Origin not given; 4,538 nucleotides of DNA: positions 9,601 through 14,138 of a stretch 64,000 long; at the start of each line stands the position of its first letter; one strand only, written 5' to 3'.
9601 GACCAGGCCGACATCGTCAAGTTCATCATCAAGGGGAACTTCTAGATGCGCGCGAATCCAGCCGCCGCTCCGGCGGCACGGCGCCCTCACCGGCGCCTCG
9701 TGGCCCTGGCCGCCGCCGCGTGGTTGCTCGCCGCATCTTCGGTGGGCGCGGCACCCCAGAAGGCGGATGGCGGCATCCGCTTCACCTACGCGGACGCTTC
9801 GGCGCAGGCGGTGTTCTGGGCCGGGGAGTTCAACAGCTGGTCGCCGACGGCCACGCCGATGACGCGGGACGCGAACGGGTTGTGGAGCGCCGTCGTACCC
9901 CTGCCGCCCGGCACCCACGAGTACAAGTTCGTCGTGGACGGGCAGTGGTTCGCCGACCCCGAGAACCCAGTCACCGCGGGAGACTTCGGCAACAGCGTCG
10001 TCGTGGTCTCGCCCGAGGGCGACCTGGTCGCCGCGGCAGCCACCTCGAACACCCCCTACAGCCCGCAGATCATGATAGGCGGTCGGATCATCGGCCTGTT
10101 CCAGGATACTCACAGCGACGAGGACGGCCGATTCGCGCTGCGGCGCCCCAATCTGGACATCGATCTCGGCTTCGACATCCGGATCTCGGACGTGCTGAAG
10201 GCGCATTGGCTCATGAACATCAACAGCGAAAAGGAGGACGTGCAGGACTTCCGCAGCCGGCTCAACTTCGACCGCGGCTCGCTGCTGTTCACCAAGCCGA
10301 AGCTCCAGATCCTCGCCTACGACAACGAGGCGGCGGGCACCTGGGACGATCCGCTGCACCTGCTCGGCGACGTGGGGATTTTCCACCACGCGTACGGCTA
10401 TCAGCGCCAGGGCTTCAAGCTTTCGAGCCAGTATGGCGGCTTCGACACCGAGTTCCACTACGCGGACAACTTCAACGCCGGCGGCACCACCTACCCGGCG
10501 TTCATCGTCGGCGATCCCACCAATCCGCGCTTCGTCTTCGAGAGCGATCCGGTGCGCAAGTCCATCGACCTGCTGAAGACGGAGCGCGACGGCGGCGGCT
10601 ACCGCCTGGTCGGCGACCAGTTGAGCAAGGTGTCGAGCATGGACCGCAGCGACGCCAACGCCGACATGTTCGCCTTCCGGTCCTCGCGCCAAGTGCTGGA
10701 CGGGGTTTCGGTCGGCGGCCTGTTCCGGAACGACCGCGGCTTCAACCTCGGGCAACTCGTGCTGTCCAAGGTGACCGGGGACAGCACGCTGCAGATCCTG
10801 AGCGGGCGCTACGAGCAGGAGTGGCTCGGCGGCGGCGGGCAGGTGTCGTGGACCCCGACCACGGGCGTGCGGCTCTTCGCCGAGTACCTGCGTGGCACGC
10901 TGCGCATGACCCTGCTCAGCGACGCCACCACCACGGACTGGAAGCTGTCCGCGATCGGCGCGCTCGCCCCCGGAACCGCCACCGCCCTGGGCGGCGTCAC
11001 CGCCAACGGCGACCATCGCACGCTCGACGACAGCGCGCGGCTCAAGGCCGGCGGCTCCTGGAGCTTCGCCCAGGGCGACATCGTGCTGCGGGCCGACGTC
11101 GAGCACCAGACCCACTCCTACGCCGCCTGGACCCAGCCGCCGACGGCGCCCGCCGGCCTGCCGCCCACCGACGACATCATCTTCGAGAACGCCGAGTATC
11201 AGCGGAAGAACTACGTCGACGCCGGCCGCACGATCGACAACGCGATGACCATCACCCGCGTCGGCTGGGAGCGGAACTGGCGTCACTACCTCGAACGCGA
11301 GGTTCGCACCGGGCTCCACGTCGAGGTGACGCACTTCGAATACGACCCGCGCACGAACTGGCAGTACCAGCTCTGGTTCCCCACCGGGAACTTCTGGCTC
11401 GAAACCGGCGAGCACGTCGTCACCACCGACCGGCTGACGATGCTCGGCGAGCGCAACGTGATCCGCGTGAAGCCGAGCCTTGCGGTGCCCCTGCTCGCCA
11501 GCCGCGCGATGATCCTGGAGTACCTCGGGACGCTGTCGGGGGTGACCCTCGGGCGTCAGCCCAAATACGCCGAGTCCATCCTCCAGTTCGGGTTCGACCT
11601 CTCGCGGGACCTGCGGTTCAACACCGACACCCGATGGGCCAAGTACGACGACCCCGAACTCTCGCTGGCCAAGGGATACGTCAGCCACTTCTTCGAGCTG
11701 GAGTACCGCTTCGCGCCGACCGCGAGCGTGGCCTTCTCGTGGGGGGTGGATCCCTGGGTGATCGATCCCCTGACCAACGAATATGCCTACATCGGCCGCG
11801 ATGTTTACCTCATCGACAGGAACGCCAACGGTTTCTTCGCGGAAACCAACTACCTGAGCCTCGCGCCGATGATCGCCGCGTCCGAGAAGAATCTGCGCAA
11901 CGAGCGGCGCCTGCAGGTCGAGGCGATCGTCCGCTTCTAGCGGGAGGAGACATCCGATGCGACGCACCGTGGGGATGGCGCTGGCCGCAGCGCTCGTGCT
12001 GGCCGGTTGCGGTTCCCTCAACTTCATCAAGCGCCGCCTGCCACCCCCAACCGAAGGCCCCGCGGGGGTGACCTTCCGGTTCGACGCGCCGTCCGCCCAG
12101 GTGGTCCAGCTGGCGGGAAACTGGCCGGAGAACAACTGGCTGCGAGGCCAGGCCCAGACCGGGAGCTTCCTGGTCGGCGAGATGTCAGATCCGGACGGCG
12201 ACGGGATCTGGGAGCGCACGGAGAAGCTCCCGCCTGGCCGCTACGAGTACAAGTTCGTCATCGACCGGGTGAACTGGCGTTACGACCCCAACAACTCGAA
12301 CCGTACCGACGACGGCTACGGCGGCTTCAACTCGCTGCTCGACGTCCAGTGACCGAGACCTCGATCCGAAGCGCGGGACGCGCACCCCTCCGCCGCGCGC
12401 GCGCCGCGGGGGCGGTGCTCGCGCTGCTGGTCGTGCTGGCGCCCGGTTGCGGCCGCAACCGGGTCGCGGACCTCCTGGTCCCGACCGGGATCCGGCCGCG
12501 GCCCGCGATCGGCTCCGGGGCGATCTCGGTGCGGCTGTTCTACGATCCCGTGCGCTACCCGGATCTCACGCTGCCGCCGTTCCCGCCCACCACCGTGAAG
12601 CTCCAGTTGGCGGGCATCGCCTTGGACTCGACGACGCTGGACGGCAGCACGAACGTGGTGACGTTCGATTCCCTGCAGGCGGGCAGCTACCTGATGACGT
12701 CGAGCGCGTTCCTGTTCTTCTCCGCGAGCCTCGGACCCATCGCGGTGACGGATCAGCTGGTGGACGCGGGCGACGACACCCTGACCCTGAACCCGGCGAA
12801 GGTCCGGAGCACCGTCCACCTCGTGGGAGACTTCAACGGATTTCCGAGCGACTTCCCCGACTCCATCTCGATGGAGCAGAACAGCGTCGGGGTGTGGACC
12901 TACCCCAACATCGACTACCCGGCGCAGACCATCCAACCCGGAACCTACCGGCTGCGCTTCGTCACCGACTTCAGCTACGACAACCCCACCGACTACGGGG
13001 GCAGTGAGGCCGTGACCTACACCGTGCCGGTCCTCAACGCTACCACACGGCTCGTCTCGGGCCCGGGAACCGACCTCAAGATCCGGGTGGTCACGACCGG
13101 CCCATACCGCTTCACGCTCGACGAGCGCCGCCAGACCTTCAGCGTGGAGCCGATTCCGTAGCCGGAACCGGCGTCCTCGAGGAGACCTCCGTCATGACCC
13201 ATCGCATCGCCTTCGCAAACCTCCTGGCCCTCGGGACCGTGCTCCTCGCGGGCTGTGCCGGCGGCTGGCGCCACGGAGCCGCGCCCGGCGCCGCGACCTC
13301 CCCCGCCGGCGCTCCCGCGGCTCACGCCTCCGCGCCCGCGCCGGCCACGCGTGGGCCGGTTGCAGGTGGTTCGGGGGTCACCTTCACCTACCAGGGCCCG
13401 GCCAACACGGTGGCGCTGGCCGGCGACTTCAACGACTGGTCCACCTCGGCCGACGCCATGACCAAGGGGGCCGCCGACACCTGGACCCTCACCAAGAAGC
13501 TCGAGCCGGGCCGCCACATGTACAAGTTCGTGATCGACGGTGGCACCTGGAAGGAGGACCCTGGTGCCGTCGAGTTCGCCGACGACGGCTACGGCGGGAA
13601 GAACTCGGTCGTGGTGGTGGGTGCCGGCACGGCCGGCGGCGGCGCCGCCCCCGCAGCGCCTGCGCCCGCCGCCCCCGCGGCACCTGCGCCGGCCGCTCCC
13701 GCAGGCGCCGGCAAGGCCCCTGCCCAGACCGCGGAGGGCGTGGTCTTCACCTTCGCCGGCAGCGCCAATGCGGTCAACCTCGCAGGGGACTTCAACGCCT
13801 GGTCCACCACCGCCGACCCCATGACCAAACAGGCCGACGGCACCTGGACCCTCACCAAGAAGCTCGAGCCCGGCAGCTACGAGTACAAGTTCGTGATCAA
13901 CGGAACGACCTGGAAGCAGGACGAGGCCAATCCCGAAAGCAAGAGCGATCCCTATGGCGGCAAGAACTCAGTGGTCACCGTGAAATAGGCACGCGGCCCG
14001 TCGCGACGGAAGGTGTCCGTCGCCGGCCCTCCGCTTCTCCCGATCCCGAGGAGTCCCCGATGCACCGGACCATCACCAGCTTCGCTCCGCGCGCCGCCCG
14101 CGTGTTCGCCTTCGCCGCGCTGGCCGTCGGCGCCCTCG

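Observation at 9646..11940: A carbohydrate-binding module fused directly to a large outer-membrane barrel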

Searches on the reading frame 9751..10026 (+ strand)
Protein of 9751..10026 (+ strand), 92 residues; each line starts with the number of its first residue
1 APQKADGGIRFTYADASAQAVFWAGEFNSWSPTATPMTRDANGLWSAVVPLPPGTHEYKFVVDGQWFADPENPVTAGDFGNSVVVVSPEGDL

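Call 38: search_solved_structures(query=window:9751-10026:+, max_evalue=0.00001, show_alignments=3)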
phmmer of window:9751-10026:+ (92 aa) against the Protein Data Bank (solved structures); distinct sequences matched with E-value up to 0.00001: 16.
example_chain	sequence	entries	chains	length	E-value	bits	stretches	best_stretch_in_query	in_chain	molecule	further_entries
1z0n_A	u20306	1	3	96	5e-14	55.9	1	17-81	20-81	5'-AMP-activated protein kinase, beta-1 subunit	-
4qfg_B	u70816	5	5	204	9.2e-14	55.1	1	17-81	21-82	5'-AMP-activated protein kinase subunit beta-1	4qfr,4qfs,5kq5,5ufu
5t5t_B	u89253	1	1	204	1.2e-13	54.6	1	17-81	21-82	5'-AMP-activated protein kinase subunit beta-1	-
6c9f_B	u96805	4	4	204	1.3e-13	54.6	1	17-81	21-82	5'-AMP-activated protein kinase subunit beta-1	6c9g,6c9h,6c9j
1z0m_A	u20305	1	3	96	1.3e-13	54.6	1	17-81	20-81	5'-AMP-activated protein kinase, beta-1 subunit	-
4yef_A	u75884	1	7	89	1.7e-13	54.2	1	18-81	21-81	5'-AMP-activated protein kinase subunit beta-1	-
2f15_A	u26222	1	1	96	3.9e-13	53.1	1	18-81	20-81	5'-AMP-activated protein kinase, beta-2 subunit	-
4y0g_A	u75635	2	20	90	4.1e-13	53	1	18-81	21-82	5'-AMP-activated protein kinase subunit beta-2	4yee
2lu3_A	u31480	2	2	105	4.9e-13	52.7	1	18-81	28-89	5'-AMP-activated protein kinase subunit beta-2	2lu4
6e4t_B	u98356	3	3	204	6.3e-13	52.4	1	17-81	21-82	5'-AMP-activated protein kinase subunit beta-1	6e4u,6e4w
4zhx_B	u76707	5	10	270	1.5e-12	51.2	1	17-81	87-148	5'-AMP-activated protein kinase subunit beta-1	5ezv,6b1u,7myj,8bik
4cfe_B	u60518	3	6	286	1.6e-12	51.1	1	17-81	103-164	5'-AMP-ACTIVATED PROTEIN KINASE SUBUNIT BETA-1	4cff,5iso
4rer_B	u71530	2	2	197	1.6e-12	51.1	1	18-81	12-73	5'-AMP-activated protein kinase subunit beta-2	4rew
7jhg_B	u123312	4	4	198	1.7e-12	51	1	18-81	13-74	5'-AMP-activated protein kinase subunit beta-2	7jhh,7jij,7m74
6b2e_B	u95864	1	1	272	2.6e-12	50.4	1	18-81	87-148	5'-AMP-activated protein kinase subunit beta-2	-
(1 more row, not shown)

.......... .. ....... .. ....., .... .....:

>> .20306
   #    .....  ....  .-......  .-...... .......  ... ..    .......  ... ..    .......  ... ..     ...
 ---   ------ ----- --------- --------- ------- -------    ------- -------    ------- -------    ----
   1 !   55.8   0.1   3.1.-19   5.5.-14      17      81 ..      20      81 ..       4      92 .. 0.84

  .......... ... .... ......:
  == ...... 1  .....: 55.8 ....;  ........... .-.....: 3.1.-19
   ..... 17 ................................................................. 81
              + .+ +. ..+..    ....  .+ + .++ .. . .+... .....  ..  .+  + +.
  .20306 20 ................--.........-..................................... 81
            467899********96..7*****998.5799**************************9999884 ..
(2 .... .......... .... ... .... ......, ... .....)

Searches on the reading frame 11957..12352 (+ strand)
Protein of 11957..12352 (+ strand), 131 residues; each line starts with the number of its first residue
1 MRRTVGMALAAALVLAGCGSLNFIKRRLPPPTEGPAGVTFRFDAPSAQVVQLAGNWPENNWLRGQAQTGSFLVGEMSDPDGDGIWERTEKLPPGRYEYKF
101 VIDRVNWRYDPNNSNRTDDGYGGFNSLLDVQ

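Call 3: search_protein_families(library=pfam, proteins=[window:11957-12352:+], max_evalue=1)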
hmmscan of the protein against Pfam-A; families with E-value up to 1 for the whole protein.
window:11957-12352:+ (131 aa): 3 families
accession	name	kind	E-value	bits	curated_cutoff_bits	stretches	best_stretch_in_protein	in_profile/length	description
PF16561.11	AMPK1_CBM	-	5.4e-07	30.2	26.8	1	73-131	30-80/85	Glycogen recognition site of AMP-activated protein kinase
PF22058.2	X25_BaPul_like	-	2.8e-05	24.6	27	1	75-113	26-64/87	Pullulanase X25 domain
PF02922.24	CBM_48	-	0.0089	16.8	22.4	1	34-111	10-81/83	Carbohydrate-binding module 48 (Isoamylase N-terminal domain)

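Call 6: search_protein_families(library=ncbifam, proteins=[window:11957-12352:+], max_evalue=1)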
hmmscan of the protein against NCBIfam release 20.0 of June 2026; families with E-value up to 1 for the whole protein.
window:11957-12352:+ (131 aa): 3 families
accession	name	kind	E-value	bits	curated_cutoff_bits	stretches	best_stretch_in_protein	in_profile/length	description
NF008967.0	PRK12313.1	equivalog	0.01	14.2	577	1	33-105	35-96/633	1,4-alpha-glucan branching protein GlgB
NF047408.1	SA0632_fam_LP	equivalog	0.054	13.1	70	1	1-19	1-19/68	SA0632 family lipoprotein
NF047847.2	SS_mature_LptM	equivalog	0.064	13.4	27.7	1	1-19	1-21/31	LPS translocon maturation chaperone LptM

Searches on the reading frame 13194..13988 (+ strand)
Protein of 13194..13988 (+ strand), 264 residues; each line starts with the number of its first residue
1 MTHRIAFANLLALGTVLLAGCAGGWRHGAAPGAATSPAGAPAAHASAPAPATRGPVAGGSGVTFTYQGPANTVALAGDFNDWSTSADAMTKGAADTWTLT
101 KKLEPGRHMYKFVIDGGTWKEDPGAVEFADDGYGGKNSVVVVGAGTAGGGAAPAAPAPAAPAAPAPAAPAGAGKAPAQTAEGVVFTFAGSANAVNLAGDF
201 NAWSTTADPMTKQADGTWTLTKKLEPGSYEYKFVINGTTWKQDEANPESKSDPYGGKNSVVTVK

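Call 12: search_protein_families(library=pfam, proteins=[window:13194-13988:+], max_evalue=0.01)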
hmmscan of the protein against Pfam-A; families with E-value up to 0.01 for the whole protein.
window:13194-13988:+ (264 aa): 5 families
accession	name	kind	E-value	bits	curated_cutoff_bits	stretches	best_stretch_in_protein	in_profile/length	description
PF16561.11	AMPK1_CBM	-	3.4e-26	91.7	26.8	2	62-143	3-80/85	Glycogen recognition site of AMP-activated protein kinase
PF02922.24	CBM_48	-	1.9e-17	63.8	22.4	2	181-255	11-83/83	Carbohydrate-binding module 48 (Isoamylase N-terminal domain)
PF22058.2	X25_BaPul_like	-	9.9e-09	35.6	27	2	203-244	18-60/87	Pullulanase X25 domain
PF03372.29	Exo_endo_phos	-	0.0008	19.7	24.5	0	41-87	116-162/225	Endonuclease/Exonuclease/phosphatase family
PF19077.6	Big_13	-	0.0076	17.2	27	0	204-235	50-83/102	Bacterial Ig-like domain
